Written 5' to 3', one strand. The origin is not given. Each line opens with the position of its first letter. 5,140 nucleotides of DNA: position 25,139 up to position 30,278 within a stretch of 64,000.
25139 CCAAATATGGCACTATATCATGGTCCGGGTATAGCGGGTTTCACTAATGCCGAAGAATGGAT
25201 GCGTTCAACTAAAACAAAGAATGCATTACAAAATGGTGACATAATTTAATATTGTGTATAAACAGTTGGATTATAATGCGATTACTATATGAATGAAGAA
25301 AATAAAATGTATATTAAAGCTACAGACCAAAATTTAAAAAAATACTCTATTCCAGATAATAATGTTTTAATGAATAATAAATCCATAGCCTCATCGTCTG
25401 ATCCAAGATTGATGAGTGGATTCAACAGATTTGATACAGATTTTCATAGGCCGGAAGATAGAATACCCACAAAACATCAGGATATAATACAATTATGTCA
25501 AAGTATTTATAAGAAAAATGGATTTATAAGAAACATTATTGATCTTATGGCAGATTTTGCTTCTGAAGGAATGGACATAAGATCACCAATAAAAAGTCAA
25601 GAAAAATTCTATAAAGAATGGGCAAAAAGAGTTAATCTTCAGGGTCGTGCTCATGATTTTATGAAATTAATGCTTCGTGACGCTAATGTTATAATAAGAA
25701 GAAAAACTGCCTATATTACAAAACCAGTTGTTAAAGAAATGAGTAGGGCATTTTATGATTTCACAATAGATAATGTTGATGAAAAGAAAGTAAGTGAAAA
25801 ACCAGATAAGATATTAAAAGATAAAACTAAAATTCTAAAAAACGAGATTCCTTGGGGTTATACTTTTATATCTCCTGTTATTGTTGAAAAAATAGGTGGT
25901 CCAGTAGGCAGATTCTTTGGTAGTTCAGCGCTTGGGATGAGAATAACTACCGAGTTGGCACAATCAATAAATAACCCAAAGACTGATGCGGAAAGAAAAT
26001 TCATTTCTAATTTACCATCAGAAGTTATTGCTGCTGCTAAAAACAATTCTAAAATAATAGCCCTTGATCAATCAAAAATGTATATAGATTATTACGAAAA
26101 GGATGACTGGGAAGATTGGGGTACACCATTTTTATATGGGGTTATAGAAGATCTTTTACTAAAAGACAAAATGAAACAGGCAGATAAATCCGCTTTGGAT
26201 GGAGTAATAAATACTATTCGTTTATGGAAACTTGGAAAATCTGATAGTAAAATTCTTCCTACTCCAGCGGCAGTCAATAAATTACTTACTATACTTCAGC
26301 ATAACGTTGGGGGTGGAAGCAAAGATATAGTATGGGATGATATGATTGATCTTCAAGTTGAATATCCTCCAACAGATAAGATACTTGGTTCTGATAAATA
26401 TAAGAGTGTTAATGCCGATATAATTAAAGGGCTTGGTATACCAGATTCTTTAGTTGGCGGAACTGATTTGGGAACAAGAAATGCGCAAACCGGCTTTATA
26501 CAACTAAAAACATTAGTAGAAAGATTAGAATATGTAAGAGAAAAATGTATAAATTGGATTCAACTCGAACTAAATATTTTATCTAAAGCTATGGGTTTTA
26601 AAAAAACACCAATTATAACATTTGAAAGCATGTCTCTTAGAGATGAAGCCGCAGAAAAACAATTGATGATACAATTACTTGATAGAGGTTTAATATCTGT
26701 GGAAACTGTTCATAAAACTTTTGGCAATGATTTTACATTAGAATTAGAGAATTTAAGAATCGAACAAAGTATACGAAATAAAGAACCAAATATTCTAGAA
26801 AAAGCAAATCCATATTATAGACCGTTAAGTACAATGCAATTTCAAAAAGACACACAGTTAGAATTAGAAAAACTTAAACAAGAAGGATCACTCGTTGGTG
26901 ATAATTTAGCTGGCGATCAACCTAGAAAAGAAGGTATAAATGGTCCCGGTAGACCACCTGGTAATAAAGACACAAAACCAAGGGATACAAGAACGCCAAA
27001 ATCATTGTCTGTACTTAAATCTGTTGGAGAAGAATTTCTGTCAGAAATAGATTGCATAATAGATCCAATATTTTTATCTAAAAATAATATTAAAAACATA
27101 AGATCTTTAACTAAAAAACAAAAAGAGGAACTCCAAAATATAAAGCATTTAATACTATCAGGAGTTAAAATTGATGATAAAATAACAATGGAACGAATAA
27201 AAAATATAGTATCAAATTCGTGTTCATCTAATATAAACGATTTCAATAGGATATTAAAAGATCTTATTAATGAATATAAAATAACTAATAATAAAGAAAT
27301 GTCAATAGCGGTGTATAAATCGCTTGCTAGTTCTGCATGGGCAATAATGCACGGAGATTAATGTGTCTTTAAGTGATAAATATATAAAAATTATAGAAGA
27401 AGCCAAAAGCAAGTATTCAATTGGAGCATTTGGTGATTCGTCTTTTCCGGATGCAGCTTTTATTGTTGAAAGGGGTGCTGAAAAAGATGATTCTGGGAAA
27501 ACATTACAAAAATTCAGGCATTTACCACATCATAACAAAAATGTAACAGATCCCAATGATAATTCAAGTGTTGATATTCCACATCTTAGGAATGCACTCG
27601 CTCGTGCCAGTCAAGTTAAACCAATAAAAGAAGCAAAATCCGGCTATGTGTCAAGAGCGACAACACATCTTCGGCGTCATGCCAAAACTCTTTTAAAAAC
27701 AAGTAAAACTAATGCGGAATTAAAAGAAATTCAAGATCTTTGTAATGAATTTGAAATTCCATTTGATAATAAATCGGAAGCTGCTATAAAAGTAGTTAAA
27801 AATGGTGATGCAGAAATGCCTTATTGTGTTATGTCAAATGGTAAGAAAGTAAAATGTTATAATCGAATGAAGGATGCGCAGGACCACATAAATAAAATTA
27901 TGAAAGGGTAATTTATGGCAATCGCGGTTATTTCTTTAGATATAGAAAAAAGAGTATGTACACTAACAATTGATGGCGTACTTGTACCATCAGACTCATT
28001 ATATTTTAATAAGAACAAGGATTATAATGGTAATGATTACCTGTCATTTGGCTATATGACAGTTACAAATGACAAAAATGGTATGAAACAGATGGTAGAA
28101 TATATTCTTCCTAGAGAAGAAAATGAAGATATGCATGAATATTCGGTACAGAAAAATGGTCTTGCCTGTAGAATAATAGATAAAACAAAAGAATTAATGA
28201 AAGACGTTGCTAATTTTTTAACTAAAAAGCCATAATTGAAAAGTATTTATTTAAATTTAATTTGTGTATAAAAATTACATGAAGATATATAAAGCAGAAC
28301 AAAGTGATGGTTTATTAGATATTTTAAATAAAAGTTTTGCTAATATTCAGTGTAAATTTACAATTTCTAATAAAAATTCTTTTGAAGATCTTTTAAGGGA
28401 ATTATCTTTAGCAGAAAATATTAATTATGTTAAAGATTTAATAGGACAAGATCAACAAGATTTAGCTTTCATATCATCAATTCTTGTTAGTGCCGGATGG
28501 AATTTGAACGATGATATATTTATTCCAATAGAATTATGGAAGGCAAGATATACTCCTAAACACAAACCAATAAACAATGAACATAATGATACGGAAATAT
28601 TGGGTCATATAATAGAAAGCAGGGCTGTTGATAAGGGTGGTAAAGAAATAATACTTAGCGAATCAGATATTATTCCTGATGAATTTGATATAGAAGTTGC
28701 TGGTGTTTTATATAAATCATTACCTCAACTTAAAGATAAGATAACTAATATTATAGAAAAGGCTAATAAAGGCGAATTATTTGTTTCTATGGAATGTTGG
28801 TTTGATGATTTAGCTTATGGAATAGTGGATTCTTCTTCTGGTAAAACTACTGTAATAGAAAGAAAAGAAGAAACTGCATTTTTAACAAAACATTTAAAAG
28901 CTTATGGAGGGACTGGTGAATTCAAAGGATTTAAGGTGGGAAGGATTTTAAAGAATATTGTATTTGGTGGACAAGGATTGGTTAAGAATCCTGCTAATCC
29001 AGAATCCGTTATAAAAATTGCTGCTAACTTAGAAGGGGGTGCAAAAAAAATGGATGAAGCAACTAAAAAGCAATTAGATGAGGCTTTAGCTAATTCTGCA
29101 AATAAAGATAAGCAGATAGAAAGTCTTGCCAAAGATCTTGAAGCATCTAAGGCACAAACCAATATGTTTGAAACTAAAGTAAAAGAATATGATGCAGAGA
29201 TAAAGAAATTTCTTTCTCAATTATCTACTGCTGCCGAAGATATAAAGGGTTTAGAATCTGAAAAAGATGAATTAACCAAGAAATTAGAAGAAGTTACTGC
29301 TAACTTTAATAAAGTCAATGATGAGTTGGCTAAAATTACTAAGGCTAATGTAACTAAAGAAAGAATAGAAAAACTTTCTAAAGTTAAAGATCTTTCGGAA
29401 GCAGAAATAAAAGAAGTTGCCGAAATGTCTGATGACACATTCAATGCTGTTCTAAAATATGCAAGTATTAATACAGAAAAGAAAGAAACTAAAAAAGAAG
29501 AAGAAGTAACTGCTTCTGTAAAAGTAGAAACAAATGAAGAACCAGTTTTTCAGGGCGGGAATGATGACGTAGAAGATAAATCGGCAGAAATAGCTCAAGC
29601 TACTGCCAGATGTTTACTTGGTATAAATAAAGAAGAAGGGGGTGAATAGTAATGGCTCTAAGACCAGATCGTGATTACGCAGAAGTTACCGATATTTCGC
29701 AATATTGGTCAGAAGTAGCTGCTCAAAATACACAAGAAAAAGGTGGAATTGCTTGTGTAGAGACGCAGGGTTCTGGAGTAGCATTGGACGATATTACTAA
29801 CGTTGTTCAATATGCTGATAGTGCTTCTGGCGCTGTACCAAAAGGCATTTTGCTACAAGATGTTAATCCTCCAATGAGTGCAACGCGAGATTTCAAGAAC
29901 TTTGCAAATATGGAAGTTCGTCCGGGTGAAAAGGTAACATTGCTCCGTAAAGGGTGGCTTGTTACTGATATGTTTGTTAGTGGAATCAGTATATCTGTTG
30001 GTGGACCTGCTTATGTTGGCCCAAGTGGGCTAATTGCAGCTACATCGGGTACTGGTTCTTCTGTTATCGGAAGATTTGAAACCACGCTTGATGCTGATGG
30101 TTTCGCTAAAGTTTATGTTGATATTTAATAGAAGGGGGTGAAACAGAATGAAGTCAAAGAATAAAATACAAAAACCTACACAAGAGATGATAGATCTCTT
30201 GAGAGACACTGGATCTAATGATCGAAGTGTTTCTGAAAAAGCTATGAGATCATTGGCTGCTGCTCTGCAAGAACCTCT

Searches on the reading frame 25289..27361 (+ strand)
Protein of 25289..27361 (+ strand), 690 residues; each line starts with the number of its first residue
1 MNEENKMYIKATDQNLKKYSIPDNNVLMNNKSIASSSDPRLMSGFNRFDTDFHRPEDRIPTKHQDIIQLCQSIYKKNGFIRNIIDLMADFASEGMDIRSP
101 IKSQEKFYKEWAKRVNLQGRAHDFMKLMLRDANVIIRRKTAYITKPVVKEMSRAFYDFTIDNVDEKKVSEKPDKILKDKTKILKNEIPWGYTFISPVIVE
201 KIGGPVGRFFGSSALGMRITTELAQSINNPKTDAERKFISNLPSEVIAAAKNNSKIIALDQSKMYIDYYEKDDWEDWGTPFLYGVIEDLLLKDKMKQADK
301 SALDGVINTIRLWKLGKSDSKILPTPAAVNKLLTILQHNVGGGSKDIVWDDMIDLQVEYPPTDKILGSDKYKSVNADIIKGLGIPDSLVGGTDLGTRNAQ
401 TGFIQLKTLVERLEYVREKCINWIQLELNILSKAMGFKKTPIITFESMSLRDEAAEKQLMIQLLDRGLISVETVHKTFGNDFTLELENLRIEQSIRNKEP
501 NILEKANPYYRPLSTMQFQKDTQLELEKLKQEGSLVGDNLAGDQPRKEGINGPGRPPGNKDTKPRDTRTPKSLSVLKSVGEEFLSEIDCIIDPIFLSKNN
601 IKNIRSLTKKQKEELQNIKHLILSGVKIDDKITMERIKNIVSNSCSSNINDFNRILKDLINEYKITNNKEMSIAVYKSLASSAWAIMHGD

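Call 7: search_protein_families(library=phrogs, proteins=[window:25289-27361:+], max_evalue=0.001)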
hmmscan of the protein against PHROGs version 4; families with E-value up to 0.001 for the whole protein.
window:25289-27361:+ (690 aa): 0 families

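Call 23: search_protein_families(library=pfam, proteins=[window:25289-27361:+], max_evalue=0.05)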
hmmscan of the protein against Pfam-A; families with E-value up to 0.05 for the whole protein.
window:25289-27361:+ (690 aa): 0 families

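Call 98: search_protein_families(library=ncbifam, proteins=[window:25289-27361:+], max_evalue=10)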
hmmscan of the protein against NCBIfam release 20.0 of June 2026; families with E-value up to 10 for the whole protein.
window:25289-27361:+ (690 aa): 1 family
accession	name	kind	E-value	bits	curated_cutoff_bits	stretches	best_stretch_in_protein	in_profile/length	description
TIGR03161.1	ribazole_CobZ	equivalog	0.16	12.3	152.5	1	91-137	6-52/140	alpha-ribazole phosphatase CobZ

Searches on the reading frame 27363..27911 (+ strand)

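Call 7: search_protein_families(library=phrogs, proteins=[window:27363-27911:+], max_evalue=0.001)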
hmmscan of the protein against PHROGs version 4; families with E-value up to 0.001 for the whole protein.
window:27363-27911:+ (182 aa): 0 families

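Call 23: search_protein_families(library=pfam, proteins=[window:27363-27911:+], max_evalue=0.05)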
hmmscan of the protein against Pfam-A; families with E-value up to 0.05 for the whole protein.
window:27363-27911:+ (182 aa): 1 family
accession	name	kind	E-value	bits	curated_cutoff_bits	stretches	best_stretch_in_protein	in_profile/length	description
PF25496.1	URGCP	-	0.012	15.4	27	1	40-142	185-289/299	Up-regulator of cell proliferation-like domain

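Call 98: search_protein_families(library=ncbifam, proteins=[window:27363-27911:+], max_evalue=10)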
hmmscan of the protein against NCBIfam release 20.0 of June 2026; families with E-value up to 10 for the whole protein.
window:27363-27911:+ (182 aa): 1 family
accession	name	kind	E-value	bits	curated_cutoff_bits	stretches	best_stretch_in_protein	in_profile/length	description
NF010288.0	PRK13728.1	subfamily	0.06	12.8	199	1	109-165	12-68/181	F-type conjugal transfer protein TrbB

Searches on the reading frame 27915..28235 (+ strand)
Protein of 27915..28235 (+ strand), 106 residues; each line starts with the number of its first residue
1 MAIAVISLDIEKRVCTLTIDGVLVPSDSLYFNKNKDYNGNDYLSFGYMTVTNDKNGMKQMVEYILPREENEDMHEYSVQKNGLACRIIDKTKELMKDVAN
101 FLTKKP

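Call 7: search_protein_families(library=phrogs, proteins=[window:27915-28235:+], max_evalue=0.001)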
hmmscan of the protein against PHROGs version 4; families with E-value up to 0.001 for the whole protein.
window:27915-28235:+ (106 aa): 0 families

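Call 23: search_protein_families(library=pfam, proteins=[window:27915-28235:+], max_evalue=0.05)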
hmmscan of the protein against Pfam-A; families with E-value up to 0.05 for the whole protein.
window:27915-28235:+ (106 aa): 0 families

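Call 98: search_protein_families(library=ncbifam, proteins=[window:27915-28235:+], max_evalue=10)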
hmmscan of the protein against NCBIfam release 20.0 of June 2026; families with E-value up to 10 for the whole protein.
window:27915-28235:+ (106 aa): 2 families
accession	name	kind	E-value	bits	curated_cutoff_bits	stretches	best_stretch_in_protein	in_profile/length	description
TIGR03443.1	alpha_am_amid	equivalog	0.07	10.4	1030.1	1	50-105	733-793/1390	L-aminoadipate-semialdehyde dehydrogenase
TIGR02009.1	PGMB-YQAB-SF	subfamily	0.08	13.1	153.35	1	19-103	8-99/186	beta-phosphoglucomutase family hydrolase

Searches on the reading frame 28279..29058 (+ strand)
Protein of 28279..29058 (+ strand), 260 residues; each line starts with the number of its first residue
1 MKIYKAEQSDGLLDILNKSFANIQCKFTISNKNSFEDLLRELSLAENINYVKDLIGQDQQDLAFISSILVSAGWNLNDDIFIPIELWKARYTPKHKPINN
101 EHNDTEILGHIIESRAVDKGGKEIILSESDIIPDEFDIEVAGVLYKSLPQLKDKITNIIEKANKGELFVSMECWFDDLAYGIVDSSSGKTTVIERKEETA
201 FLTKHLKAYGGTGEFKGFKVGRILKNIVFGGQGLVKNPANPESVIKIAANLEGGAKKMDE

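Call 97: search_dna_similar(query=window:28279-29058:+, collection=phages, mode=protein, max_rows=25, max_evalue=0.01)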
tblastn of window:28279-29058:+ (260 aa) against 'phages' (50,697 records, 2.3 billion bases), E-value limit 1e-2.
No match.

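Call 98: search_protein_families(library=ncbifam, proteins=[window:28279-29058:+], max_evalue=10)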
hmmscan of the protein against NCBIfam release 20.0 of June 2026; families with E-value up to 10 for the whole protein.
window:28279-29058:+ (260 aa): 0 families

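Call 113: find_related_loci(query=A12, collection=viral_contigs, flank=1500)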
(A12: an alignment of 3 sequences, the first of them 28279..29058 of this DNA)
Query A12 (260 aa) in viral_contigs; peptide patterns used: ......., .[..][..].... (x = any residue, [..] = any of these).
221 stretches matched a pattern; 24 encode a relative of the query (tblastn E <= 1e-3); 23 distinct loci.
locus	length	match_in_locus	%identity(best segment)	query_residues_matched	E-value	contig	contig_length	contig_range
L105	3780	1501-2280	79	1-260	8e-142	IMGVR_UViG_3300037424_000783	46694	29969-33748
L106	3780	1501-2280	76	1-260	4e-137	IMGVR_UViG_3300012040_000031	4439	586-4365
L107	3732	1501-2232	56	1-251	2e-94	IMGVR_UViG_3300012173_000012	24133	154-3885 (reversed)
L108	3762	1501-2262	53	1-250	4e-93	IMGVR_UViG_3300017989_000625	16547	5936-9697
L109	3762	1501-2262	53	1-250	4e-93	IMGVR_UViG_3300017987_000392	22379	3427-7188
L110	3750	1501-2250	56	1-250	2e-92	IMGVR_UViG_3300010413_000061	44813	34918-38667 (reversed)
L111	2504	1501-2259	54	1-250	7e-92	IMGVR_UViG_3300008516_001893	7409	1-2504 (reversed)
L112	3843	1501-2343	49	1-259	6e-91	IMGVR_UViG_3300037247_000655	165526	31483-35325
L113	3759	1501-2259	54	1-250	7e-92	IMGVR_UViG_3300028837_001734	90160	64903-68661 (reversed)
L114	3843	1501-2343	49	1-259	6e-91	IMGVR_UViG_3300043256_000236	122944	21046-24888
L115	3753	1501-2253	51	1-250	2e-88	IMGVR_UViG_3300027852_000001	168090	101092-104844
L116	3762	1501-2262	53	3-249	1e-87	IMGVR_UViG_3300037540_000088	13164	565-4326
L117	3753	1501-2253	51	1-245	5e-87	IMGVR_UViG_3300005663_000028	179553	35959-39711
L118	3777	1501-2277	72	1-259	4e-135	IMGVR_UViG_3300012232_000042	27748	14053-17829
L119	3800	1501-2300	54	1-249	4e-60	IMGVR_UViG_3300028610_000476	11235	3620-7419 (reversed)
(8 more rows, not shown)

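Call 117: search_solved_structures(query=A13, max_evalue=10, show_alignments=1)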
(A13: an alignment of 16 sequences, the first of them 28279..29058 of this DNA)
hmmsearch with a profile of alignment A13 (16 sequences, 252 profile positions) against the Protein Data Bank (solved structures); distinct sequences matched with E-value up to 10: 0.

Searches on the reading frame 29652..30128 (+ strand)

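Call 7: search_protein_families(library=phrogs, proteins=[window:29652-30128:+], max_evalue=0.001)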
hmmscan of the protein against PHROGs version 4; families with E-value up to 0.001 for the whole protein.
window:29652-30128:+ (158 aa): 0 families

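Call 23: search_protein_families(library=pfam, proteins=[window:29652-30128:+], max_evalue=0.05)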
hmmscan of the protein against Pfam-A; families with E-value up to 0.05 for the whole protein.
window:29652-30128:+ (158 aa): 2 families
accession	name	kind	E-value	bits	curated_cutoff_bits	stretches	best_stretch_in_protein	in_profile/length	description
PF23982.2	XM1_gp53_minor_capsid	-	3.6e-07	30.6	27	1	16-141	20-138/154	XM1 gp53 minor capsid protein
PF22758.2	Phage_cement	-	2e-06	28.5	27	1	27-155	30-144/146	Structural cement protein (E217 gp24/Pam3 gp6)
